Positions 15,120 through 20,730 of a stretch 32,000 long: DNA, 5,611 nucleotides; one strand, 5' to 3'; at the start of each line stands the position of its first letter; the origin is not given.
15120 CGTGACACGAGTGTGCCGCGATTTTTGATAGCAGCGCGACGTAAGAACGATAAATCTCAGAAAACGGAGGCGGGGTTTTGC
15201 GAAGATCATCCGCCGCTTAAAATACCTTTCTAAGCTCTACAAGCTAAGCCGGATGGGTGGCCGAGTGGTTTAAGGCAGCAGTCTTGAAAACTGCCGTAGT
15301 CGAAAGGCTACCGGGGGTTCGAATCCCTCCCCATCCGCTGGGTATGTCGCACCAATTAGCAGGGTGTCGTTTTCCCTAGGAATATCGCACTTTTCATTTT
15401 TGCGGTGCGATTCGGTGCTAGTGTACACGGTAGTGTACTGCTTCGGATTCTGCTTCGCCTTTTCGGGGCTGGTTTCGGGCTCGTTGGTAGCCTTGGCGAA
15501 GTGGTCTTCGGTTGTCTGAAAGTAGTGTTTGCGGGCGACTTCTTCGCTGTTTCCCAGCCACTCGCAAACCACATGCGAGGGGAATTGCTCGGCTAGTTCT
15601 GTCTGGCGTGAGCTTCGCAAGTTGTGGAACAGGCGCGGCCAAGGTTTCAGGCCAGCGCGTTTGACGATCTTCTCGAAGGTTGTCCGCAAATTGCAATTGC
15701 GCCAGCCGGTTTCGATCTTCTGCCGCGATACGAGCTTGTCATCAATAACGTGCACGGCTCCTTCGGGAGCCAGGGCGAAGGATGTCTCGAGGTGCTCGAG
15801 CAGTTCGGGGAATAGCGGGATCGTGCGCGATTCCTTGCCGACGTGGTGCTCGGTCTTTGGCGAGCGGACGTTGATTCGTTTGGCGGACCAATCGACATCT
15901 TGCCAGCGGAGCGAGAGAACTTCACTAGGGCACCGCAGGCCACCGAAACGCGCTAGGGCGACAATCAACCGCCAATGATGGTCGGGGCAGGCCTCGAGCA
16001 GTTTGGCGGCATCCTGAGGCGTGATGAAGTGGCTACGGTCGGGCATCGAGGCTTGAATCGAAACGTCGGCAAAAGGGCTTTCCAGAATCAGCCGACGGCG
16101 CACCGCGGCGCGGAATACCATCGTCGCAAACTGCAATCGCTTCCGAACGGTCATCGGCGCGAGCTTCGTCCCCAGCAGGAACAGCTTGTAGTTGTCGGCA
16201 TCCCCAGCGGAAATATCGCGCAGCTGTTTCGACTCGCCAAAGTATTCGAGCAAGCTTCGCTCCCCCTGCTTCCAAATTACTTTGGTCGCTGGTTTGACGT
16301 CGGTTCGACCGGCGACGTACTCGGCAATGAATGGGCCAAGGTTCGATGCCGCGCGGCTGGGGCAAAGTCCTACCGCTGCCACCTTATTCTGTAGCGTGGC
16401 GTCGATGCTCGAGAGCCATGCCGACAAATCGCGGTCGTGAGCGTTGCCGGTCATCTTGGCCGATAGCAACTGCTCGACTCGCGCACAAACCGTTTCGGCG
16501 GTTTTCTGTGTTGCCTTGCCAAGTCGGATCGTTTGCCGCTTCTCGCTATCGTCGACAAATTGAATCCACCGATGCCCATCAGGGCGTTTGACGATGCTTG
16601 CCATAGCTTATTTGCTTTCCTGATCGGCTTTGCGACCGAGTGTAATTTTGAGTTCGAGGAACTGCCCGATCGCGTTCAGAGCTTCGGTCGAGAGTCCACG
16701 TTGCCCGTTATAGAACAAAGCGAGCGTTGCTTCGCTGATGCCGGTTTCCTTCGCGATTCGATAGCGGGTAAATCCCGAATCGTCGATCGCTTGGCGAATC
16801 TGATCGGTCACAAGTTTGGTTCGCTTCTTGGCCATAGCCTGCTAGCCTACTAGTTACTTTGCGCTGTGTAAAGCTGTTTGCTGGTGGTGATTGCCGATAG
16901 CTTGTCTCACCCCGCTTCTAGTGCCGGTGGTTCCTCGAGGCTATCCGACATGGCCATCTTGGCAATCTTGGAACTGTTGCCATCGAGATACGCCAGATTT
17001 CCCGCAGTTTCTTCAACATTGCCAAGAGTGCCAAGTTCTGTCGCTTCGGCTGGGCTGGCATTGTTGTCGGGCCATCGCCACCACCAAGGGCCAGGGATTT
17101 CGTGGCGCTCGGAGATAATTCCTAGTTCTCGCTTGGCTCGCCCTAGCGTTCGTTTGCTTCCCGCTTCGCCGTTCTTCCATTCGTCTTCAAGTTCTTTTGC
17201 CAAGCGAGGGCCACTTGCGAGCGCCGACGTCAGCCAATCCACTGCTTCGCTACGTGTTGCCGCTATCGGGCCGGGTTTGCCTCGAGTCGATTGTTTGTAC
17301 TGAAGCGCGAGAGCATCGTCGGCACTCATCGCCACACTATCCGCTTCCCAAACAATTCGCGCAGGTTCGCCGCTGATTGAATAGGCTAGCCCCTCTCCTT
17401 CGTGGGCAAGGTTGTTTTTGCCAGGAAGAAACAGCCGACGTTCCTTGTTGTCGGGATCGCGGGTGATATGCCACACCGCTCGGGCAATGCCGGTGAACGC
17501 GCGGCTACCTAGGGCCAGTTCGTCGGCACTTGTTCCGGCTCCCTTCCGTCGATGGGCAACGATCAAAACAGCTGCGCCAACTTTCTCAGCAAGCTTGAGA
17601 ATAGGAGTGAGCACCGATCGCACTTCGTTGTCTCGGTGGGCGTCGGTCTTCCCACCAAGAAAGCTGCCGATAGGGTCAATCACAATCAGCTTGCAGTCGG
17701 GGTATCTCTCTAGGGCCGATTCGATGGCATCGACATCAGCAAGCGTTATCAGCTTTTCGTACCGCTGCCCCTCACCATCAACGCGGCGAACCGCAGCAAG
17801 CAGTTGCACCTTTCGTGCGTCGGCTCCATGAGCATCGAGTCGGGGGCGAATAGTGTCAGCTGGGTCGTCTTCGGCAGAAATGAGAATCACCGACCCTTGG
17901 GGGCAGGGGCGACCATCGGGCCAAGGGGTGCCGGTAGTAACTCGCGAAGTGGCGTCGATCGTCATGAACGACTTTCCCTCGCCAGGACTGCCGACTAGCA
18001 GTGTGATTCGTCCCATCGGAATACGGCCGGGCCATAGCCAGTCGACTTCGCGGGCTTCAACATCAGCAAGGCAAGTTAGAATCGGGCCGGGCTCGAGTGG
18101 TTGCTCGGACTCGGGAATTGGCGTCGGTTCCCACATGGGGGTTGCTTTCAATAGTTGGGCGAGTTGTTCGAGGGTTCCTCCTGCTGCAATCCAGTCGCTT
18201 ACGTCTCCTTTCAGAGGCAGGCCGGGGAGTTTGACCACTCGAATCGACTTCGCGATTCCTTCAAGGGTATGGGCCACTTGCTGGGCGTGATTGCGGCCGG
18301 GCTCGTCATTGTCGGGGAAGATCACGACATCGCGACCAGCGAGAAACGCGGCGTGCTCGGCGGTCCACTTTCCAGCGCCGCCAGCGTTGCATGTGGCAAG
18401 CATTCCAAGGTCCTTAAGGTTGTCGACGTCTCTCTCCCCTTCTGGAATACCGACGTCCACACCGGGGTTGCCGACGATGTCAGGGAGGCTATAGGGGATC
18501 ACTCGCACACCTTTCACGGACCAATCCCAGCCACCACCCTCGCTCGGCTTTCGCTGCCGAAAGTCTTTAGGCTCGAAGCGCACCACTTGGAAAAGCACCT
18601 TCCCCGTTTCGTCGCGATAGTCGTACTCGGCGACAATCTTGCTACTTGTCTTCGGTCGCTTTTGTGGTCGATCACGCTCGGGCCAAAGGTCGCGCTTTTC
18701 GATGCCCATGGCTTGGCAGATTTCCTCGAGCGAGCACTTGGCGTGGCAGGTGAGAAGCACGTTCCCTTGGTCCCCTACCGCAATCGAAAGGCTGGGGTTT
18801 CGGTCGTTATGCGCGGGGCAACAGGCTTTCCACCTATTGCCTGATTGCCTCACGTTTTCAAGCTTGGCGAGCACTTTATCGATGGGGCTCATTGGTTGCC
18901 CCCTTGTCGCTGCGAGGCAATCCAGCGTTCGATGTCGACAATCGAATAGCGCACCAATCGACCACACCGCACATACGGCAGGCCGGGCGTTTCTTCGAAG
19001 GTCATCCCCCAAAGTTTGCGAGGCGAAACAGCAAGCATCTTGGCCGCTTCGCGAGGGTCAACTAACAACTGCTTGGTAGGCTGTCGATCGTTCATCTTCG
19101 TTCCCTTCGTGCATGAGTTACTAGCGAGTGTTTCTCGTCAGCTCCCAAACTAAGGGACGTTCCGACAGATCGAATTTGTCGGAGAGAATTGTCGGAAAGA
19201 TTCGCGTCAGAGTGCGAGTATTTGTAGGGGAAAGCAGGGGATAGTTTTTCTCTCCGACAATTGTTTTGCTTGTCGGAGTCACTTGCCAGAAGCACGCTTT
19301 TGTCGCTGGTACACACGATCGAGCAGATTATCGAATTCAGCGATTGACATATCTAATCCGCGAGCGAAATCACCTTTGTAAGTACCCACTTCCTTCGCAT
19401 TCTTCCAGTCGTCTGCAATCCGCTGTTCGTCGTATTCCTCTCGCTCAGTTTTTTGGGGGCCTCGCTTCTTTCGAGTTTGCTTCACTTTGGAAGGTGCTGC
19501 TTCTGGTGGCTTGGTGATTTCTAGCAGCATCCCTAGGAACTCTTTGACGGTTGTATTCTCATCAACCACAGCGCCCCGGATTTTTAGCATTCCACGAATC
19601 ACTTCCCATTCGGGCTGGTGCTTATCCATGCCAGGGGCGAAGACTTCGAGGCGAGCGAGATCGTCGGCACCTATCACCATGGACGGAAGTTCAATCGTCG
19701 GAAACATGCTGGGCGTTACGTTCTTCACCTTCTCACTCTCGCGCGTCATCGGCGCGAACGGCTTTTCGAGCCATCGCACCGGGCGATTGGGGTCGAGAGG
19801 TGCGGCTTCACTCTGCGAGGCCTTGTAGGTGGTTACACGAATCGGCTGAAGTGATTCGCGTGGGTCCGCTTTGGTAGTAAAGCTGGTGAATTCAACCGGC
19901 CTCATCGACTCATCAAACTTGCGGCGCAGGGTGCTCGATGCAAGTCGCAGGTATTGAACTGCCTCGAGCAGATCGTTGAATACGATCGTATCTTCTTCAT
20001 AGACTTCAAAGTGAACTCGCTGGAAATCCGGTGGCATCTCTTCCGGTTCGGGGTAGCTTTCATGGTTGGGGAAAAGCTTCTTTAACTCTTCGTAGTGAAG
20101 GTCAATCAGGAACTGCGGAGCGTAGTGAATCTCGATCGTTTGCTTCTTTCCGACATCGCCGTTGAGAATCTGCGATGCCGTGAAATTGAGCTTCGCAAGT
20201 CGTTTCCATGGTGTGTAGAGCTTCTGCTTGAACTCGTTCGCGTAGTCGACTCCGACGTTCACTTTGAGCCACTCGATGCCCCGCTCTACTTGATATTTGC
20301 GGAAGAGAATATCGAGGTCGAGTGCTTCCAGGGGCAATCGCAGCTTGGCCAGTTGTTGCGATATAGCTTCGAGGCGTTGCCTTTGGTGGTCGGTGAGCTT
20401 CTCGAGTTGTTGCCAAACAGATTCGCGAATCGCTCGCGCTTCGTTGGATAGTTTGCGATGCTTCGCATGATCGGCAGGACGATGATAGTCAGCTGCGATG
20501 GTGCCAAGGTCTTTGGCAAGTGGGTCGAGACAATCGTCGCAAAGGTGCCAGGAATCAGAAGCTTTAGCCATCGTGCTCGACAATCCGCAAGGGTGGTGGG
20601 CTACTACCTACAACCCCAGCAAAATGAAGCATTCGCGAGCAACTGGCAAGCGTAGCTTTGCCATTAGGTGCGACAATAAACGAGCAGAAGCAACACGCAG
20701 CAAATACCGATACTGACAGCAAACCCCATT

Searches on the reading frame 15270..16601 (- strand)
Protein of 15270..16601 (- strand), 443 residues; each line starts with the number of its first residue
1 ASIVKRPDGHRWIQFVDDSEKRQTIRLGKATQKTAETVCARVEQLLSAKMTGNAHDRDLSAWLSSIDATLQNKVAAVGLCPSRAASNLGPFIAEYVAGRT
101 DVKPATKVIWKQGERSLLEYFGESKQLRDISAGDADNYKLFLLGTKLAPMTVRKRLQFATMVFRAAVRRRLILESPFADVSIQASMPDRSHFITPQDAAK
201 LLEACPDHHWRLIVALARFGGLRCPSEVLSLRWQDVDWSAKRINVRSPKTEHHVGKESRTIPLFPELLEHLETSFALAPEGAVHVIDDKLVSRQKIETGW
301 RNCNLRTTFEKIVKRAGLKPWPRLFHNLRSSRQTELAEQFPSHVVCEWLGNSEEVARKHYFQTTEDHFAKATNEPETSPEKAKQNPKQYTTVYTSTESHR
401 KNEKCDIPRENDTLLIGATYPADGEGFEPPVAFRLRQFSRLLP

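Call 9: search_protein_families(library=pfam, proteins=[window:15270-16601:-], max_evalue=0.01)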
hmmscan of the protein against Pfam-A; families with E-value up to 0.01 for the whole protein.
window:15270-16601:- (443 aa): 2 families
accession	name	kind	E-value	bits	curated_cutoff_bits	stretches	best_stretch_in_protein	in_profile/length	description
PF00589.27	Phage_integrase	-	6.3e-13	49.3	27.1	1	192-363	2-168/172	Phage integrase family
PF13102.12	Phage_int_SAM_5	-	4.5e-06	27.4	22.3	1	89-179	3-95/98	Phage integrase SAM-like domain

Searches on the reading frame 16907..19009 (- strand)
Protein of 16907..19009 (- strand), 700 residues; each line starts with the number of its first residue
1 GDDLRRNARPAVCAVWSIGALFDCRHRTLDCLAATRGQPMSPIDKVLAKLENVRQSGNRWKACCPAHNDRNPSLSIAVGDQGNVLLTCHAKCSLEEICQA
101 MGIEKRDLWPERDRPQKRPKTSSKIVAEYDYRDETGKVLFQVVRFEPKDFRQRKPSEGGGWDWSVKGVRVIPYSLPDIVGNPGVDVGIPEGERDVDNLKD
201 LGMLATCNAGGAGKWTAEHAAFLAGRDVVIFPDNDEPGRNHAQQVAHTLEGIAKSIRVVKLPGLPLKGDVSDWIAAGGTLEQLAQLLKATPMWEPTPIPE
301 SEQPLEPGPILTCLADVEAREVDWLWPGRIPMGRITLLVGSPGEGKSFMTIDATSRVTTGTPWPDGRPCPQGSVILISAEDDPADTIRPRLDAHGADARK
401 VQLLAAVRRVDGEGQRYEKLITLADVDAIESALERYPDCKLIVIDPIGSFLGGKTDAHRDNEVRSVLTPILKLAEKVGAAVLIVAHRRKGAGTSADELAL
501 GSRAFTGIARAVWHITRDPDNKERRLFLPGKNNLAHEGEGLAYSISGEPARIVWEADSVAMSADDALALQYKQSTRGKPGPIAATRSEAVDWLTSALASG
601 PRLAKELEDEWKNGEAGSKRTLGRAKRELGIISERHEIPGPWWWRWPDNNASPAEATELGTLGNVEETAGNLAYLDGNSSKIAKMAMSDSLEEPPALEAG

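Call 9: search_protein_families(library=pfam, proteins=[window:16907-19009:-], max_evalue=0.01)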
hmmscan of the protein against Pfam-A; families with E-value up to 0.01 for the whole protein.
window:16907-19009:- (700 aa): 4 families
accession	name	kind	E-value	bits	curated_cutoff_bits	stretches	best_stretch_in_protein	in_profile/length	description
PF13481.12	AAA_25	-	1.5e-36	126.3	27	1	314-491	14-194/195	AAA domain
PF06745.19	ATPase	-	3.9e-07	30.1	26.6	1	322-493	8-170/231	KaiC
PF01807.25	Zn_ribbon_DnaG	-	0.00013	22.2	24.9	1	43-88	15-60/98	CHC2 zinc finger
PF13155.12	Toprim_2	-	0.00077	20.2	22.1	1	202-262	16-79/88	Toprim-like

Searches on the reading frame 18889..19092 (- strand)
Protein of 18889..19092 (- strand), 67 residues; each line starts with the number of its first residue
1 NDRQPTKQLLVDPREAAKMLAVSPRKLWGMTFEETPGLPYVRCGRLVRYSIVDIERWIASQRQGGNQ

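Call 9: search_protein_families(library=pfam, proteins=[window:18889-19092:-], max_evalue=0.01)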
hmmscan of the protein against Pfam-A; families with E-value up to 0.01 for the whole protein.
window:18889-19092:- (67 aa): 1 family
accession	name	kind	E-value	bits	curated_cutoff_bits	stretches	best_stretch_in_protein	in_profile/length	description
PF12728.13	HTH_17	-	5.4e-07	30.2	27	1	11-62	2-51/51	Helix-turn-helix domain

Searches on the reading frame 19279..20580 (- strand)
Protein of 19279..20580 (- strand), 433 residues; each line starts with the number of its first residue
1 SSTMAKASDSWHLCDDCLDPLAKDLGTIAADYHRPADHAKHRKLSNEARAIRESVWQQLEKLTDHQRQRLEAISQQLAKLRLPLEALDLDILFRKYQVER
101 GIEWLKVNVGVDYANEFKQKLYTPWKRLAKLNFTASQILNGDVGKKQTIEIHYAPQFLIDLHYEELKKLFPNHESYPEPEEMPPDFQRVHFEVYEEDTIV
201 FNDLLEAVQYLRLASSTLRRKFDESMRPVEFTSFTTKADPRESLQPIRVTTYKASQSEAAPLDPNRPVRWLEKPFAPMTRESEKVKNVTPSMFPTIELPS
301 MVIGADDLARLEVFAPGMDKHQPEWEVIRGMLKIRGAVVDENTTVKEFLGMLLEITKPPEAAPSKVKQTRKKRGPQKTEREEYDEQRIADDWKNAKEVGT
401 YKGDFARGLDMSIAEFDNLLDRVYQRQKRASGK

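Call 9: search_protein_families(library=pfam, proteins=[window:19279-20580:-], max_evalue=0.01)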
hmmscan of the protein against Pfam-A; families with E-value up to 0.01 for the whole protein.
window:19279-20580:- (433 aa): 0 families

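Call 84: search_protein_families(library=pfam, proteins=[window:19279-20580:-], max_evalue=10)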
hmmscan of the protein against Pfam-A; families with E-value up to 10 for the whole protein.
window:19279-20580:- (433 aa): 2 families
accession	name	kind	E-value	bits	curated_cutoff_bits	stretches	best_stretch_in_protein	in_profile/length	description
PF07295.17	DUF1451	-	0.026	15.1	26.1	1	21-78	43-98/146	Zinc-ribbon containing domain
PF14023.12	Bestrophin-like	-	0.33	10.9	32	1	45-78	134-167/232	Bestrophin-like domain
